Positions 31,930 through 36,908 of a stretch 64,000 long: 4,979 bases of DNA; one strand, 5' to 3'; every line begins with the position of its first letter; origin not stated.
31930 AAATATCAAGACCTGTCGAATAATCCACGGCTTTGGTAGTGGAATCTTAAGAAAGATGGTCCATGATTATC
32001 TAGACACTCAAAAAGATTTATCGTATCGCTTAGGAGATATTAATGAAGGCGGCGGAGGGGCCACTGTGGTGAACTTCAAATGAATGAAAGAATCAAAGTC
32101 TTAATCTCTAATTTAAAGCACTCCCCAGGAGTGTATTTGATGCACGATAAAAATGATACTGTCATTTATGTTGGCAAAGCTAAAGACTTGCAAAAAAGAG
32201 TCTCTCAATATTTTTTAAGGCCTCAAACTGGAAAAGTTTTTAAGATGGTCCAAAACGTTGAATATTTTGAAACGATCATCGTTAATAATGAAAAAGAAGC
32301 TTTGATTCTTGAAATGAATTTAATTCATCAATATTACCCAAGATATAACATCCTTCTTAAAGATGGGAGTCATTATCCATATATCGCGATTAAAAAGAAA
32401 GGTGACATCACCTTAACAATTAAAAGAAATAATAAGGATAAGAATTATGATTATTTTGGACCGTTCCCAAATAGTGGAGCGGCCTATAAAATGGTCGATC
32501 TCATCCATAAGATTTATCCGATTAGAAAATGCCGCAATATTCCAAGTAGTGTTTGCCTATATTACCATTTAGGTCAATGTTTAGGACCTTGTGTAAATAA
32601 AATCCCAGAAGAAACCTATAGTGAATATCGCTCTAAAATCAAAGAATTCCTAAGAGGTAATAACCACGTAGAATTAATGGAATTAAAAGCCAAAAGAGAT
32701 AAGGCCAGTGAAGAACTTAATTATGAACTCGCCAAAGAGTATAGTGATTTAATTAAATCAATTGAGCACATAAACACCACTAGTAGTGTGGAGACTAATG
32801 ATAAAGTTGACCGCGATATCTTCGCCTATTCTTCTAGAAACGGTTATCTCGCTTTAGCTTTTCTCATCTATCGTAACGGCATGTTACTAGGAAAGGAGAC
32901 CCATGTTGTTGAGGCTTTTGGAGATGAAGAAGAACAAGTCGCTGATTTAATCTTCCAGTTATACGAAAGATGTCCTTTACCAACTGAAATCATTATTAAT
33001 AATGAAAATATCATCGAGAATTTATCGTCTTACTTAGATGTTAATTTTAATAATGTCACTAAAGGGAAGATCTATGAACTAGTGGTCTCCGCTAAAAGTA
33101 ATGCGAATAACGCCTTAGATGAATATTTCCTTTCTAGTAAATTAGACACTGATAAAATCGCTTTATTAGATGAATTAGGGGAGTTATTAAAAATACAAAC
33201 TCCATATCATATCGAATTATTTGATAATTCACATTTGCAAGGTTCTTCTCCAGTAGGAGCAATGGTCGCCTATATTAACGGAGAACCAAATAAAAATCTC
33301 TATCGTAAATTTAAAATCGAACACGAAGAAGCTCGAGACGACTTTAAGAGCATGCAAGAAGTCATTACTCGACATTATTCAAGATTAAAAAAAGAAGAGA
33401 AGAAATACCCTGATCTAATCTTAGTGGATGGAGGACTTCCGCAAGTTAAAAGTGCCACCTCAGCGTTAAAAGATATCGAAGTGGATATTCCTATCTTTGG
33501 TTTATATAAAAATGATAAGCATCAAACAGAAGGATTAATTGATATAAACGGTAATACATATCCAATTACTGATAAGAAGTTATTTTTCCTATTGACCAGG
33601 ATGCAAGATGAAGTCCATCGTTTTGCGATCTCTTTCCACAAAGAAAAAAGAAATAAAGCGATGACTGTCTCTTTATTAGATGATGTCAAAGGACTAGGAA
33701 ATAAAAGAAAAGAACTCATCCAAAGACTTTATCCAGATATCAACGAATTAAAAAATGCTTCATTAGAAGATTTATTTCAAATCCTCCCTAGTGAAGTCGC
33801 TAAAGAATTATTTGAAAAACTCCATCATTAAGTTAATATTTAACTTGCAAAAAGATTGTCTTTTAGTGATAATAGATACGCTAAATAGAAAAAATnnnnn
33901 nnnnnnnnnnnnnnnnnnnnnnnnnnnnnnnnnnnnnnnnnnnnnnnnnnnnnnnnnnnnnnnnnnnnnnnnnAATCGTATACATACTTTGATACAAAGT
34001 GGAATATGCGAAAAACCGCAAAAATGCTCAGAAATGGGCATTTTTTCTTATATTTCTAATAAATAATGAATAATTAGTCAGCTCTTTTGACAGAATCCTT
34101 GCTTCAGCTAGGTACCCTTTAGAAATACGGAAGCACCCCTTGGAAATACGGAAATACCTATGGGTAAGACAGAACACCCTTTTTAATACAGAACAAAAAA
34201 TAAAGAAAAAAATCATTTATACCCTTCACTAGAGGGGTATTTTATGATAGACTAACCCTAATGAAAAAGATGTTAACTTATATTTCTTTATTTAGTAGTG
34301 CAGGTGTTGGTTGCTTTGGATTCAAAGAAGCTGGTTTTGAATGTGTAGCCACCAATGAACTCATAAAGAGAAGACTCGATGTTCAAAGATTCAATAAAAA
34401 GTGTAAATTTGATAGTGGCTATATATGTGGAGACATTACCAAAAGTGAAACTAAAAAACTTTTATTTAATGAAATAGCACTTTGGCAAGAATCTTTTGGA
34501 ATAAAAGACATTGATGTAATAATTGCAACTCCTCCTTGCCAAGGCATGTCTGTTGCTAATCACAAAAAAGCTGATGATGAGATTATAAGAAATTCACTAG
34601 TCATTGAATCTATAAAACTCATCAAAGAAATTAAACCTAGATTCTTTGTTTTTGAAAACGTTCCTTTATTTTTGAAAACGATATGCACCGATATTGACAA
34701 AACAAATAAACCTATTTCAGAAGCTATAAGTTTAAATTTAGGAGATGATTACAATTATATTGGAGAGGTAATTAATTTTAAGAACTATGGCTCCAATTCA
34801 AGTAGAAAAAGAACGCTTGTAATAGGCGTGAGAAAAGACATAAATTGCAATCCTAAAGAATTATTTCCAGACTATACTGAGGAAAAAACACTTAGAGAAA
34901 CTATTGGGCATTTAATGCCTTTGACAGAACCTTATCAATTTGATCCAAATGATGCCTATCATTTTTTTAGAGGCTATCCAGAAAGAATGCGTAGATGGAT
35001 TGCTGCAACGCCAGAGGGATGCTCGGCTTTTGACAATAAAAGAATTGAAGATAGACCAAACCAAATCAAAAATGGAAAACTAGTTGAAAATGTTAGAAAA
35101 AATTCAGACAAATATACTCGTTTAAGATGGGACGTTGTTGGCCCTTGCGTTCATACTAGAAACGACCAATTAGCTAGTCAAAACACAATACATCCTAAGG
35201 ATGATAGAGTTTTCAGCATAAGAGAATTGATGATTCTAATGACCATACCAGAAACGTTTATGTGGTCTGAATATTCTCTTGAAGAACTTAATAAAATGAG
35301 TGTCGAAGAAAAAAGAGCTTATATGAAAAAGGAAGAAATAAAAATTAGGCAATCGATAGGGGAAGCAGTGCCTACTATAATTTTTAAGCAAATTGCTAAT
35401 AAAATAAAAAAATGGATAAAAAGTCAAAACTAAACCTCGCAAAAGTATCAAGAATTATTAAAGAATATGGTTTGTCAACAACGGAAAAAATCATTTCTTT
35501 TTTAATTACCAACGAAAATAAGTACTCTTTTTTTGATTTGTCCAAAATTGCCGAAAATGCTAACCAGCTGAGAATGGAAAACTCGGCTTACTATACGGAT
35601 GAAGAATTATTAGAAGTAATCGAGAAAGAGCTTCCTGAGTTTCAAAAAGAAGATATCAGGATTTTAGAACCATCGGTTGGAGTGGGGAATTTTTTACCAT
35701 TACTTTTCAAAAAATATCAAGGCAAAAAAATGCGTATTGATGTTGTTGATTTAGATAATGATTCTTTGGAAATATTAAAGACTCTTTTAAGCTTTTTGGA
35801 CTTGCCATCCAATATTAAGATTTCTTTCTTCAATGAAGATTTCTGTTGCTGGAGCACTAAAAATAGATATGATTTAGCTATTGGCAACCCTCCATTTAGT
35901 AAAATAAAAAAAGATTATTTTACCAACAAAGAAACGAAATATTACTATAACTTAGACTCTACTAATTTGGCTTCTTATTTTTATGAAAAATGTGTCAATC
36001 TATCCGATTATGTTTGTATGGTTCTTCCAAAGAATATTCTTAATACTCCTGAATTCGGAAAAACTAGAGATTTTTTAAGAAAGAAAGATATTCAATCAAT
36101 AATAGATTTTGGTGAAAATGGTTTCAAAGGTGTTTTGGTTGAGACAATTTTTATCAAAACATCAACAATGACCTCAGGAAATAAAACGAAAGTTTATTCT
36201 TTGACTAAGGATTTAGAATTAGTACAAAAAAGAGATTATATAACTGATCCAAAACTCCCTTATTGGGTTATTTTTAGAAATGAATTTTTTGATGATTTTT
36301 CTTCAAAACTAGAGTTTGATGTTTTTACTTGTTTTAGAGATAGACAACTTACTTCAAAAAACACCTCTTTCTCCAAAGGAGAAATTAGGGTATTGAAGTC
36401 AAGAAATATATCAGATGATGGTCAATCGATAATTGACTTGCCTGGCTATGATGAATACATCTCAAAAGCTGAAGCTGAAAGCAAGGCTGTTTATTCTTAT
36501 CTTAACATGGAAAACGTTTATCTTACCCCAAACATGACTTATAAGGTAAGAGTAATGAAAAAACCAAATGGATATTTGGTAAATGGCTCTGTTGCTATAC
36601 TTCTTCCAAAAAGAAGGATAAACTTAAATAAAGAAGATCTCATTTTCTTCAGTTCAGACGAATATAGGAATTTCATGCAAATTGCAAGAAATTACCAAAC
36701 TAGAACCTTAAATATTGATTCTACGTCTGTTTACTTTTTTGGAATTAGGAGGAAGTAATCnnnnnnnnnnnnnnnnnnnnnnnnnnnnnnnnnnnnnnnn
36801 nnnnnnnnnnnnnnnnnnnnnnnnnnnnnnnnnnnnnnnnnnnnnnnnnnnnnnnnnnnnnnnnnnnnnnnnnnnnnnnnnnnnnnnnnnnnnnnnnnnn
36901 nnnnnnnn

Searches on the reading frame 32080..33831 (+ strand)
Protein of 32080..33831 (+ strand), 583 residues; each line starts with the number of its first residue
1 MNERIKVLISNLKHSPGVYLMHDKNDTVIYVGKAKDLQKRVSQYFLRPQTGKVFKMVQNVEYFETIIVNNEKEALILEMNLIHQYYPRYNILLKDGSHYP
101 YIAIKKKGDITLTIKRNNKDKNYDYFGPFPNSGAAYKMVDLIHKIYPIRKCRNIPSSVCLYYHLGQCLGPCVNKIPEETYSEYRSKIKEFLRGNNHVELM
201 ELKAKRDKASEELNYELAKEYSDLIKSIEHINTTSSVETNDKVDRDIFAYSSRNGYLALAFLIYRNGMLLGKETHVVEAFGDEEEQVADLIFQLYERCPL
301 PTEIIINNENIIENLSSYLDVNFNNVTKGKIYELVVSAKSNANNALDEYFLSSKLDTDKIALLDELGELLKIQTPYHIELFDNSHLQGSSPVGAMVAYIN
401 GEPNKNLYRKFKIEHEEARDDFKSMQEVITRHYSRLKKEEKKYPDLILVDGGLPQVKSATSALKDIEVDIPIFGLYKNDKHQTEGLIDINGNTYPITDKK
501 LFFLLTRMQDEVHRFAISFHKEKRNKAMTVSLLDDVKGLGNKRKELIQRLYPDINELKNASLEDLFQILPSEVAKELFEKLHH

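Call 95: list_cluster_members(proteins=[window:32080-33831:+, window:39018-40652:-])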
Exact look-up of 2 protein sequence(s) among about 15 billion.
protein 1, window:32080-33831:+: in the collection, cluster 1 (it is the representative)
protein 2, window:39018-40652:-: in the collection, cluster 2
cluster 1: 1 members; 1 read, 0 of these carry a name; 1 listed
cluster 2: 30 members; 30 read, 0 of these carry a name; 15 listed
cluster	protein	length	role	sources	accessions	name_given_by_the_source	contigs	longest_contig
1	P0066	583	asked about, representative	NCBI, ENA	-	-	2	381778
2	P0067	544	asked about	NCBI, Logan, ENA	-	-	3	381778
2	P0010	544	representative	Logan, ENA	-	-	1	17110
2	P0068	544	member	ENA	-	-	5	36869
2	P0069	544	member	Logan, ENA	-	-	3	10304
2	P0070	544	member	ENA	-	-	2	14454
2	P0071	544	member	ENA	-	-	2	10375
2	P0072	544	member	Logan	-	-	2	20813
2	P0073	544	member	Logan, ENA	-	-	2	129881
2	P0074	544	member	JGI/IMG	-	-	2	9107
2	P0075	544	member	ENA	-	-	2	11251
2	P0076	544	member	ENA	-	-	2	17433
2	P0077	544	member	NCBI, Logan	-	-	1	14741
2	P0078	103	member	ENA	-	-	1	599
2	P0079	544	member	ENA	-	-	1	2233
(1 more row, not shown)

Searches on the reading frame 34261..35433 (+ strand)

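Call 68: search_protein_families(library=pfam, proteins=[window:34261-35433:+], max_evalue=0.001)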
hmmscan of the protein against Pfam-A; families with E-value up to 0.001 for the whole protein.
window:34261-35433:+ (390 aa): 1 family
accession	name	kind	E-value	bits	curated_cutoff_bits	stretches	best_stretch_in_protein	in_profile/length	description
PF00145.23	DNA_methylase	-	1.4e-40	140.1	22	1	6-384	2-324/324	C-5 cytosine-specific DNA methylase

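Call 98: search_protein_families(library=padloc, proteins=[window:34261-35433:+], max_evalue=0.001)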
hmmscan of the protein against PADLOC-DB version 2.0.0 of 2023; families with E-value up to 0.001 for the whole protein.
window:34261-35433:+ (390 aa): 53 families (the best 25 are shown)
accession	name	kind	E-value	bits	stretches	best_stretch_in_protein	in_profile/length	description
PDLC03370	MTase_II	-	2.3e-152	505.5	1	1-383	1-380/387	Type II methyltransferase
PDLC03277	MTase_II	-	8.2e-151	502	1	3-386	5-389/823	Type II methyltransferase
PDLC03378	MTase_II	-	5.9e-53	178.3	1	5-388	3-332/344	Type II methyltransferase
PDLC03384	MTase_II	-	1.3e-50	170.3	1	4-383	3-376/377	Type II methyltransferase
PDLC03234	MTase_II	-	5.6e-46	155.5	1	1-388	1-368/375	Type II methyltransferase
PDLC00033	DruM2|DruM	-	4.5e-41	139.4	1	3-337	20-335/368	DNA cytosine methylase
PDLC03326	MTase_II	-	5e-38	129.3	1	5-339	5-349/412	Type II methyltransferase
PDLC03272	MTase_II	-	5.4e-32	109.4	1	2-387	72-391/407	Type II methyltransferase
PDLC03237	MTase_II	-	2.7e-31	106.4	1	5-212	794-989/1036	Type II methyltransferase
PDLC00030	DruM2|DruM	-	2.5e-27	94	1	3-388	4-366/380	DNA cytosine methylase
PDLC03355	MTase_II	-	7.3e-25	85.9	1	3-346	3-347/377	Type II methyltransferase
PDLC00027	DruM2|DruM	-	1.1e-24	85.5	1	5-220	12-198/361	DNA cytosine methylase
PDLC02649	DrmMII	-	1.2e-24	85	1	36-220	69-249/422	DrmMII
PDLC02650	DrmMII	-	7e-23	79.2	1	3-150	7-151/435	DrmMII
PDLC03381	MTase_II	-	2.5e-22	77.5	1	6-221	150-355/396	Type II methyltransferase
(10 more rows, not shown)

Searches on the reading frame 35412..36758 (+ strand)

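Call 68: search_protein_families(library=pfam, proteins=[window:35412-36758:+], max_evalue=0.001)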
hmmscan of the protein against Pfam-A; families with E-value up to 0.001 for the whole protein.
window:35412-36758:+ (448 aa): 1 family
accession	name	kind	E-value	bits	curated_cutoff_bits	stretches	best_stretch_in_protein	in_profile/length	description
PF07669.17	Eco57I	-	5.1e-14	53.2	25.3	1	102-236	27-168/171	Eco57I restriction-modification methylase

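Call 98: search_protein_families(library=padloc, proteins=[window:35412-36758:+], max_evalue=0.001)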
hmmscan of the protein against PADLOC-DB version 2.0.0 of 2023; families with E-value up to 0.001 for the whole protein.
window:35412-36758:+ (448 aa): 13 families
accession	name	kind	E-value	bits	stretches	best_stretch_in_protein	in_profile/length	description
PDLC03382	MTase_II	-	3.1e-124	413.5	1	14-446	9-443/445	Type II methyltransferase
PDLC03277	MTase_II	-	3.6e-113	377.5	1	6-447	393-820/823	Type II methyltransferase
PDLC03267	MTase_II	-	2e-17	61.3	1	50-265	9-231/539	Type II methyltransferase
PDLC03258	MTase_II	-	7.4e-15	53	1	54-249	19-201/366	Type II methyltransferase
PDLC03356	MTase_II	-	1.2e-14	52.1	1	24-253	75-306/545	Type II methyltransferase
PDLC03719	oMTase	-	1.2e-10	39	1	60-269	28-232/387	orphan methyltransferase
PDLC02528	PglX|PglXI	-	5.4e-10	35.7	1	150-261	470-586/1125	PglX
PDLC03227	MTase_II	-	1.9e-09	35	1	78-269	48-255/494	Type II methyltransferase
PDLC03338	MTase_II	-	6.5e-09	33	1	149-277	242-375/604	Type II methyltransferase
PDLC03293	MTase_II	-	9.1e-08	29.3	1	61-256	20-212/427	Type II methyltransferase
PDLC03348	MTase_II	-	1e-07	28.9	1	43-282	206-485/727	Type II methyltransferase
PDLC03026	MTase_I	-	1.4e-05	22.5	1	150-333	251-443/487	Type I methyltransferase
PDLC03282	MTase_II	-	0.00073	16.9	1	140-226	68-158/386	Type II methyltransferase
